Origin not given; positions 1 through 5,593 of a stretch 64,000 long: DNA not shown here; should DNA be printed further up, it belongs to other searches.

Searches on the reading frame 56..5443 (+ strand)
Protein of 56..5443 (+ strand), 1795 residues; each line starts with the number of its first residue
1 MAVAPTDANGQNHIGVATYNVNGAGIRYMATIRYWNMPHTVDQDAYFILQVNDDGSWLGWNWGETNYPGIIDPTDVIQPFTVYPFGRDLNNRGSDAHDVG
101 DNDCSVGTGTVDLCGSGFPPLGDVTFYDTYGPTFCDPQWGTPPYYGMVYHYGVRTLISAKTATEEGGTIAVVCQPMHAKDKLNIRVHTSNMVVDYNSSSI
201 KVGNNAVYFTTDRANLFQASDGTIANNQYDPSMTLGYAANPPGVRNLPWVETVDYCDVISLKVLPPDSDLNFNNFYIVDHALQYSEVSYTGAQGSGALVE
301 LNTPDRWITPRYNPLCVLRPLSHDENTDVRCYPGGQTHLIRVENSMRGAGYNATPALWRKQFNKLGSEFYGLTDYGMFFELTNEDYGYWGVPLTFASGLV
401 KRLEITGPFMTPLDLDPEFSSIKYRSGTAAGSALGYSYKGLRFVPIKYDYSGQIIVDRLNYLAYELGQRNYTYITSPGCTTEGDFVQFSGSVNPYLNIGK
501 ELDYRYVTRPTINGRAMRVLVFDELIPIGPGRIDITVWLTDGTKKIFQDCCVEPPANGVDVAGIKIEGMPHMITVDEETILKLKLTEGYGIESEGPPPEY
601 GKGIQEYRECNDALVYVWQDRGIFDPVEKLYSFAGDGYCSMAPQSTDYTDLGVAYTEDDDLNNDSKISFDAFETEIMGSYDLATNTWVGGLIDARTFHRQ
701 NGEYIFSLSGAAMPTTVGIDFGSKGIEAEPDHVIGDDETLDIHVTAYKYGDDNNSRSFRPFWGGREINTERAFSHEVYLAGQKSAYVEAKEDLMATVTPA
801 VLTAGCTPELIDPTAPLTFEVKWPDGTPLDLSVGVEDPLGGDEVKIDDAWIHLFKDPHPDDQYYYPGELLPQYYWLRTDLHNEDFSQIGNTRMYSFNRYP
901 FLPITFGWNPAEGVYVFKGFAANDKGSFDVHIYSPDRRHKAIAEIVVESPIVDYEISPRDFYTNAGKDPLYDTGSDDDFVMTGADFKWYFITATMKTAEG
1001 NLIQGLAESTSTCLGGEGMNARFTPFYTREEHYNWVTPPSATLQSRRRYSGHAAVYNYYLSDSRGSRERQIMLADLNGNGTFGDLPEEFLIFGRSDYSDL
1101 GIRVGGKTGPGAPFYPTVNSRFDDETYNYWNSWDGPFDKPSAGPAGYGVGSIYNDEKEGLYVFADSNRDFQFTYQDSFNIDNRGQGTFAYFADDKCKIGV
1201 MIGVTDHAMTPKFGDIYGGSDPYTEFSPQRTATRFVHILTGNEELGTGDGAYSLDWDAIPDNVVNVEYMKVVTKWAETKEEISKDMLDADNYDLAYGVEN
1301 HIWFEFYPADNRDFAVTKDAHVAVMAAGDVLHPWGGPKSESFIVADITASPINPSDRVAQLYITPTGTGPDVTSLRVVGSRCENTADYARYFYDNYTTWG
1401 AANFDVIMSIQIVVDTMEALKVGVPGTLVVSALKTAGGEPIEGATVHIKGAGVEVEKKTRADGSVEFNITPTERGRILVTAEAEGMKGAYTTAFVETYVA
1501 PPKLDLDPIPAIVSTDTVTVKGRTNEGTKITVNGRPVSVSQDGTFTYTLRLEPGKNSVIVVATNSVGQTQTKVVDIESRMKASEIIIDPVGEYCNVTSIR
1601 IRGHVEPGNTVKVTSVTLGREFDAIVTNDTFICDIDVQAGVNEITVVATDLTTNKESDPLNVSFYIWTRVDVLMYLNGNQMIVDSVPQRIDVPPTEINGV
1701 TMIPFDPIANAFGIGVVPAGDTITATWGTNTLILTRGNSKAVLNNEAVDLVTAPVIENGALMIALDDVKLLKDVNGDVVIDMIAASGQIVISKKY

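Call 5: search_protein_families(library=pfam, proteins=[window:56-5443:+], max_evalue=0.01)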
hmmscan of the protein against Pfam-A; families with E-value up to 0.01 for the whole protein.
window:56-5443:+ (1795 aa): 6 families
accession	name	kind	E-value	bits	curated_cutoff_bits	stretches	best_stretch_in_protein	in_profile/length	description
PF09136.16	Glucodextran_B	-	4.7e-15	55.7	27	1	1512-1577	13-80/83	Glucodextranase, domain B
PF07833.16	Cu_amine_oxidN1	-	1.8e-12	47.6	24.2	1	1683-1768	2-89/108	Copper amine oxidase N-terminal domain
PF13620.12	CarboxypepD_reg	-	8.2e-05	23.3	32.3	1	1436-1492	9-65/82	Carboxypeptidase regulatory-like domain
PF02369.22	Big_1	-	0.00048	20.6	34.9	1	1432-1494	24-92/93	Bacterial Ig-like domain (group 1)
PF12733.13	Cadherin-like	-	0.0025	18.7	24.2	1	1514-1571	25-80/89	Cadherin-like beta sandwich domain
PF17936.7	Big_6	-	0.0046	17.6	27.6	0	1512-1569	9-73/83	Bacterial Ig domain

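Call 92: search_protein_families(library=pfam, proteins=[window:56-5443:+], max_evalue=10)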
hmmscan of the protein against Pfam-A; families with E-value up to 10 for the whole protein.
window:56-5443:+ (1795 aa): 9 families
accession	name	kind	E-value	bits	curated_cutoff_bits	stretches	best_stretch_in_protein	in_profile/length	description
PF09136.16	Glucodextran_B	-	4.7e-15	55.7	27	2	1512-1577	13-80/83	Glucodextranase, domain B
PF07833.16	Cu_amine_oxidN1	-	1.8e-12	47.6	24.2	1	1683-1768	2-89/108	Copper amine oxidase N-terminal domain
PF13620.12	CarboxypepD_reg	-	8.2e-05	23.3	32.3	1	1436-1492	9-65/82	Carboxypeptidase regulatory-like domain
PF02369.22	Big_1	-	0.00048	20.6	34.9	1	1432-1494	24-92/93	Bacterial Ig-like domain (group 1)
PF12733.13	Cadherin-like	-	0.0025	18.7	24.2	1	1514-1571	25-80/89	Cadherin-like beta sandwich domain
PF17936.7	Big_6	-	0.0046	17.6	27.6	2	1512-1569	9-73/83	Bacterial Ig domain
PF17789.7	MG4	-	0.018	15.7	24.7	1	1414-1482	4-74/95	Macroglobulin domain MG4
PF19077.6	Big_13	-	0.027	15.4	27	1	1515-1573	38-94/102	Bacterial Ig-like domain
PF00630.25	Filamin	-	0.061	14.6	26.9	1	1419-1481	16-80/93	Filamin/ABP280 repeat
